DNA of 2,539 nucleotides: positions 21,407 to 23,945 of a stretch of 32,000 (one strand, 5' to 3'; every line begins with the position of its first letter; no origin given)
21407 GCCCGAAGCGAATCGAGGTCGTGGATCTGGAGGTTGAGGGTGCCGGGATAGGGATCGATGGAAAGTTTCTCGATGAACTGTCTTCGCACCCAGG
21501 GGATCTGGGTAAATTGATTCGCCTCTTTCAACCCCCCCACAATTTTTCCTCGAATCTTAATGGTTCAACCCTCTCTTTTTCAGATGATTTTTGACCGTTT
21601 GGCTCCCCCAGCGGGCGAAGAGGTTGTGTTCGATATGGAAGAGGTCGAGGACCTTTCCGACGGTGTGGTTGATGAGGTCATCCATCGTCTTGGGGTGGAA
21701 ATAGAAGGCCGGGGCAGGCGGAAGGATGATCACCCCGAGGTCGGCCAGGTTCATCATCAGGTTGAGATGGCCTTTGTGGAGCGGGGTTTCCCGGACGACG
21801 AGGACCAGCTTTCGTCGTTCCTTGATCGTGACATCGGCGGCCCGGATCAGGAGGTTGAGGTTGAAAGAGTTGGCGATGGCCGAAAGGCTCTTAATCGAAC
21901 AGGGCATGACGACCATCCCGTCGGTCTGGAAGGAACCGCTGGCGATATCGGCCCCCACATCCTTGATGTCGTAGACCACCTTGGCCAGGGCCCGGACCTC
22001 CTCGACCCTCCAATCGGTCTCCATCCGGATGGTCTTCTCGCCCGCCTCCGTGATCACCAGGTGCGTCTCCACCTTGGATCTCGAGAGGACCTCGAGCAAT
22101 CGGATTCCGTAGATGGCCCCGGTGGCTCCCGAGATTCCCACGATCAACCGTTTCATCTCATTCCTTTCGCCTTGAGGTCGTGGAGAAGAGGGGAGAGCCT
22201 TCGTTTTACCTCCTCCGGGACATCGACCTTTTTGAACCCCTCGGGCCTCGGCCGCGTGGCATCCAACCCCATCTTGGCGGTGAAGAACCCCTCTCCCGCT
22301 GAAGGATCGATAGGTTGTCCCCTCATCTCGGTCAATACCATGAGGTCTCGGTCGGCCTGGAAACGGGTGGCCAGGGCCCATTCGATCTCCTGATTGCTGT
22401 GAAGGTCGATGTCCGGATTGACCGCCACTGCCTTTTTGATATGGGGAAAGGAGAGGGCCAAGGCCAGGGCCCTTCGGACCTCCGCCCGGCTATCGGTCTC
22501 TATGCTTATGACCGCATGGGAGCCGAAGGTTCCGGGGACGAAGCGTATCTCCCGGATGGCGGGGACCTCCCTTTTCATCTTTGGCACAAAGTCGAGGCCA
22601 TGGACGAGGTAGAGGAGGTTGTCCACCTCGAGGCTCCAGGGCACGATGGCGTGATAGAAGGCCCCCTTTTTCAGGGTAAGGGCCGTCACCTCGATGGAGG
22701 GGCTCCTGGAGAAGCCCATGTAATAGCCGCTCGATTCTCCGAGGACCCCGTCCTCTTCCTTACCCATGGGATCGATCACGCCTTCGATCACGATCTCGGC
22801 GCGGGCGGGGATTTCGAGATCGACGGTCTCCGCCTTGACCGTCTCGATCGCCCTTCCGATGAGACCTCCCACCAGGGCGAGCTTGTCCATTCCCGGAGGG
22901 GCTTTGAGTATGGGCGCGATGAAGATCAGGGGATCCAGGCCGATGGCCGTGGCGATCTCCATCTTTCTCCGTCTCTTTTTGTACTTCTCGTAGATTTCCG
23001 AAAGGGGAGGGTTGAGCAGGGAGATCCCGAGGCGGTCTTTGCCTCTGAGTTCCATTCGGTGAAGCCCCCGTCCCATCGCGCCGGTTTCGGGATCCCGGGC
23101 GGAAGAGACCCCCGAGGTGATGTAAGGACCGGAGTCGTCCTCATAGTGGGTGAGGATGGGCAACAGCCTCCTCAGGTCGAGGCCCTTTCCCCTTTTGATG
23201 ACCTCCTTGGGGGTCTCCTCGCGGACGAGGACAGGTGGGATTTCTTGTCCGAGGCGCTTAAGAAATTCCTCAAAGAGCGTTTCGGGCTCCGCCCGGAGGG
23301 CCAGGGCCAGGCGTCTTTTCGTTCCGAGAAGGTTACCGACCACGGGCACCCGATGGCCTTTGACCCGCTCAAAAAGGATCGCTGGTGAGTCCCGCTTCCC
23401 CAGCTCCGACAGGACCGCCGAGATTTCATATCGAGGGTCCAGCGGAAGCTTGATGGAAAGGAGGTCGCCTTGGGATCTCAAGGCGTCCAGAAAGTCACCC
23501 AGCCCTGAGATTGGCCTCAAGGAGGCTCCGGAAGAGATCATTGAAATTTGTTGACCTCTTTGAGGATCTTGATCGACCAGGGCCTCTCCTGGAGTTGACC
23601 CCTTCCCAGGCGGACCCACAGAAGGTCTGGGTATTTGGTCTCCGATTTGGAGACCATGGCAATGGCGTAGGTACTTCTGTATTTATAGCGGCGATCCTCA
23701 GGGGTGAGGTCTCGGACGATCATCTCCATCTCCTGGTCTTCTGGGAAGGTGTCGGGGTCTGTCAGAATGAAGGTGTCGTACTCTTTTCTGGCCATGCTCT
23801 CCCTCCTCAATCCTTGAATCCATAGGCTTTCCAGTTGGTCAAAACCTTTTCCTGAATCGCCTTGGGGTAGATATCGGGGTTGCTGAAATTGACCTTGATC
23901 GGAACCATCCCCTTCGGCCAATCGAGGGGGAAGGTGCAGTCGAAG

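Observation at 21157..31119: Ten-gene multi-UbiD (prFMN) operon resembling phenylphosphate / benzene / naphthalene carboxylase loci, with a different subunit set and no phenylphosphate synthase in the window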

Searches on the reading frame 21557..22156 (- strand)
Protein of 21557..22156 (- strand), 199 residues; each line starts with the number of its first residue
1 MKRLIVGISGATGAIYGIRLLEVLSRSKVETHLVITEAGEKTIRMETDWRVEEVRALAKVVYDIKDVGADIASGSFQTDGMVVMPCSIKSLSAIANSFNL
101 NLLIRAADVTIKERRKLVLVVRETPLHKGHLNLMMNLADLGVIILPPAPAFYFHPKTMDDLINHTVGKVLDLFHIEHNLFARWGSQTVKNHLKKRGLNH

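Call 3: search_protein_families(library=pfam, proteins=[window:21557-22156:-])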
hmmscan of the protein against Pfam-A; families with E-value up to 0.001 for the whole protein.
window:21557-22156:- (199 aa): 1 family
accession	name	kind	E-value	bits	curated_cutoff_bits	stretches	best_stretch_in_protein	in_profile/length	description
PF02441.25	Flavoprotein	-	4.3e-43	147.1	22.7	1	2-172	1-161/162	Flavoprotein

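Call 4: search_protein_families(library=ncbifam, proteins=[window:21557-22156:-])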
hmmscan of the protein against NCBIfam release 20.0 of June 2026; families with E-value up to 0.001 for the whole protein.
window:21557-22156:- (199 aa): 6 families
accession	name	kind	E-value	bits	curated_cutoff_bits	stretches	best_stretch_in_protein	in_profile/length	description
NF004685.0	PRK06029.1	subfamily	1.7e-78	263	188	1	1-184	1-185/187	UbiX family flavin prenyltransferase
TIGR00421.1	ubiX_pad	subfamily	3.4e-74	248.5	108.9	1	3-183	1-181/181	UbiX family flavin prenyltransferase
NF041206.1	VdcB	exception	1.1e-73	246.8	290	1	3-183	1-182/184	non-oxidative hydroxyarylic acid decarboxylases subunit B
NF041218.1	BagM_FevK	exception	1.2e-63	214.4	420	1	3-184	2-184/215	bagremycin/ferroverdin biosynthesis UbiX family decarboxylase BagM/FevK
TIGR00521.1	coaBC_dfp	equivalog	3e-05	23.2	219.7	1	2-104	4-106/392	bifunctional phosphopantothenoylcysteine decarboxylase/phosphopantothenate--cysteine ligase CoaBC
TIGR02852.1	spore_dpaB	equivalog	9.5e-05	21.8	229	1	69-124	71-126/187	dipicolinate synthase subunit B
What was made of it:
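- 21557..22156 (-): UbiX flavin prenyltransferase (PpcY). NF004685 263 bits against a cut-off of 188 (call 4).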

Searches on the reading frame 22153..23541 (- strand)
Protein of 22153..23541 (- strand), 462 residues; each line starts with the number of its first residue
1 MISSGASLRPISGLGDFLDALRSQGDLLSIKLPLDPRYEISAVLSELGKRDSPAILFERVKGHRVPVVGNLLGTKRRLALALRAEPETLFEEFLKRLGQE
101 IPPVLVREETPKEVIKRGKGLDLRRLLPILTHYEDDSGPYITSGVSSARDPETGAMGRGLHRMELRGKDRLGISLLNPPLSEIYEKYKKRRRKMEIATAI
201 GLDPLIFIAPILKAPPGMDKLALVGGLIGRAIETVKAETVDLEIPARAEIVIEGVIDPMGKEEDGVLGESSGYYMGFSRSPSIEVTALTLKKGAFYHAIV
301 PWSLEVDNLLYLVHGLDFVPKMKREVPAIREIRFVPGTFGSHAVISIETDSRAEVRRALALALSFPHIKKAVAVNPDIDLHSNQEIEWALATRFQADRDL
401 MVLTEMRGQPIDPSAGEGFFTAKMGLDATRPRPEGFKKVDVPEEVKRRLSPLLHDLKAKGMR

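Call 3: search_protein_families(library=pfam, proteins=[window:22153-23541:-])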
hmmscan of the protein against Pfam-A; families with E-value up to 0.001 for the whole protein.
window:22153-23541:- (462 aa): 3 families
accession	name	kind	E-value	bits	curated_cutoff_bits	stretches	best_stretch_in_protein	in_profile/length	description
PF01977.22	UbiD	-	9e-51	172.4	23.3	1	112-301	11-203/206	3-octaprenyl-4-hydroxybenzoate carboxy-lyase Rift-related domain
PF20696.2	UbiD_C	-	6.1e-23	81.7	24.2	1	313-428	7-127/127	3-octaprenyl-4-hydroxybenzoate carboxy-lyase C-terminal domain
PF20695.2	UbiD_N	-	1.9e-22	79.6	24.3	1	18-97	1-78/78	3-octaprenyl-4-hydroxybenzoate carboxy-lyase N-terminal domain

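Call 4: search_protein_families(library=ncbifam, proteins=[window:22153-23541:-])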
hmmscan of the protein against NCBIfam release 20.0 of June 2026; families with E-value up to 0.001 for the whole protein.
window:22153-23541:- (462 aa): 7 families
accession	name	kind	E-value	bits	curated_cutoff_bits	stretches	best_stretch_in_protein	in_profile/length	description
TIGR00148.1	TIGR00148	subfamily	7.9e-86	288.4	244.85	1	16-430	3-437/438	UbiD family decarboxylase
NF041204.1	VdcC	exception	1.6e-65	221.4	650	1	14-434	4-442/467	non-oxidative hydroxyarylic acid decarboxylases subunit C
TIGR03701.1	mena_SCO4490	equivalog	4.3e-62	210.3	495.9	2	99-404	105-415/433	menaquinone biosynthesis decarboxylase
NF008175.0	PRK10922.1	equivalog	9.1e-46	156.4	788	2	101-433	120-460/497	4-hydroxy-3-polyprenylbenzoate decarboxylase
TIGR02724.1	phenyl_P_beta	equivalog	1.1e-32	113.1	468.95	1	27-432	16-443/472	phenylphosphate carboxylase subunit beta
TIGR02723.1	phenyl_P_alpha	equivalog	8.2e-26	90.6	564.6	1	16-414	12-424/485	phenylphosphate carboxylase subunit alpha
NF041219.1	BagN_FevL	exception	3.5e-24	85.2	1000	1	11-295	17-319/502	bagremycin/ferroverdin biosynthesis UbiD family decarboxylase BagN/FevL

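Call 14: search_solved_structures(query=window:22153-23541:-, max_evalue=1e-10)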
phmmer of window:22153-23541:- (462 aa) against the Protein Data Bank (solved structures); distinct sequences matched with E-value up to 1e-10: 40.
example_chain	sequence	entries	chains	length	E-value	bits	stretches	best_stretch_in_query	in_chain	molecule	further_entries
6h6x_B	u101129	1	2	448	8.5e-79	268.4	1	14-450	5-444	3-polyprenyl-4-hydroxybenzoate decarboxylase and related decarboxylases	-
6h6v_A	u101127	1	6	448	2.4e-78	266.9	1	14-450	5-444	3-polyprenyl-4-hydroxybenzoate decarboxylase and related decarboxylases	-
5m1c_A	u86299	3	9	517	4.6e-47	163.8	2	101-433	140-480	3-octaprenyl-4-hydroxybenzoate carboxy-lyase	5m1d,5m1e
2idb_A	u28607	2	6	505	5.3e-47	163.6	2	101-433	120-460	3-octaprenyl-4-hydroxybenzoate carboxy-lyase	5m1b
7ae4_A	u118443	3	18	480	2.4e-41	145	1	13-434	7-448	Phenolic acid decarboxylase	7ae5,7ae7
7p9q_A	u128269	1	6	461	1.4e-37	132.6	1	14-434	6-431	AnInD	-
5o3m_A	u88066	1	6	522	2.3e-33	118.7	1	9-416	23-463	Protocatechuate decarboxylase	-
5o3n_A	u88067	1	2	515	1.5e-31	112.8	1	9-424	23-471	3,4-dihydroxybenzoate decarboxylase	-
5ny5_A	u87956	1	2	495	2e-31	112.3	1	22-424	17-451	3,4-dihydroxybenzoate decarboxylase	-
7pda_A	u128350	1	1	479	1.3e-30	109.6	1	39-405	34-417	UbiD family decarboxylase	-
6ev9_A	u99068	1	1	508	3.3e-26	95.1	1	16-275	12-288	Ferulic acid decarboxylase 1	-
6r2z_A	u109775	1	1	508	8.1e-26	93.8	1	16-275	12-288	Ferulic acid decarboxylase 1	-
7nf0_A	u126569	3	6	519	1.1e-25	93.4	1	15-415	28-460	Ferulic acid decarboxylase 1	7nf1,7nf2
8crd_A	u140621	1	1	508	1.1e-25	93.4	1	16-275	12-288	Ferulic acid decarboxylase 1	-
7nf3_A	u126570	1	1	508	1.1e-25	93.4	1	16-275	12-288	Ferulic acid decarboxylase 1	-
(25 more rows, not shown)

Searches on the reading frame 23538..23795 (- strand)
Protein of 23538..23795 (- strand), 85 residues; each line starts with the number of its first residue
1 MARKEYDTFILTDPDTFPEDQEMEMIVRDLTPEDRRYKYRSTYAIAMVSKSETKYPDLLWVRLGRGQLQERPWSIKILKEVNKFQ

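Call 3: search_protein_families(library=pfam, proteins=[window:23538-23795:-])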
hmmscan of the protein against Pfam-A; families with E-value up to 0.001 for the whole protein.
window:23538-23795:- (85 aa): 1 family
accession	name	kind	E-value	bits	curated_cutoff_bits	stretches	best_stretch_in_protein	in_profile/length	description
PF09662.15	Phenyl_P_gamma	-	4.2e-13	49.7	25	1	8-83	5-77/83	Phenylphosphate carboxylase gamma subunit (Phenyl_P_gamma)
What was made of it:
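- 23538..23795 (-): Gamma subunit, 85 aa. PF09662 Phenyl_P_gamma 49.7 bits against a cut-off of 25 (call 3).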

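Call 4: search_protein_families(library=ncbifam, proteins=[window:23538-23795:-])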
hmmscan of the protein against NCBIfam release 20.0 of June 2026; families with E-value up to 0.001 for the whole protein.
window:23538-23795:- (85 aa): 1 family
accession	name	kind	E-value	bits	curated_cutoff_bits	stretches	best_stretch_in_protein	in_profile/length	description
TIGR02725.1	phenyl_P_gamma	equivalog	2.3e-14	53.2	135.55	1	6-83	4-78/84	phenylphosphate carboxylase subunit gamma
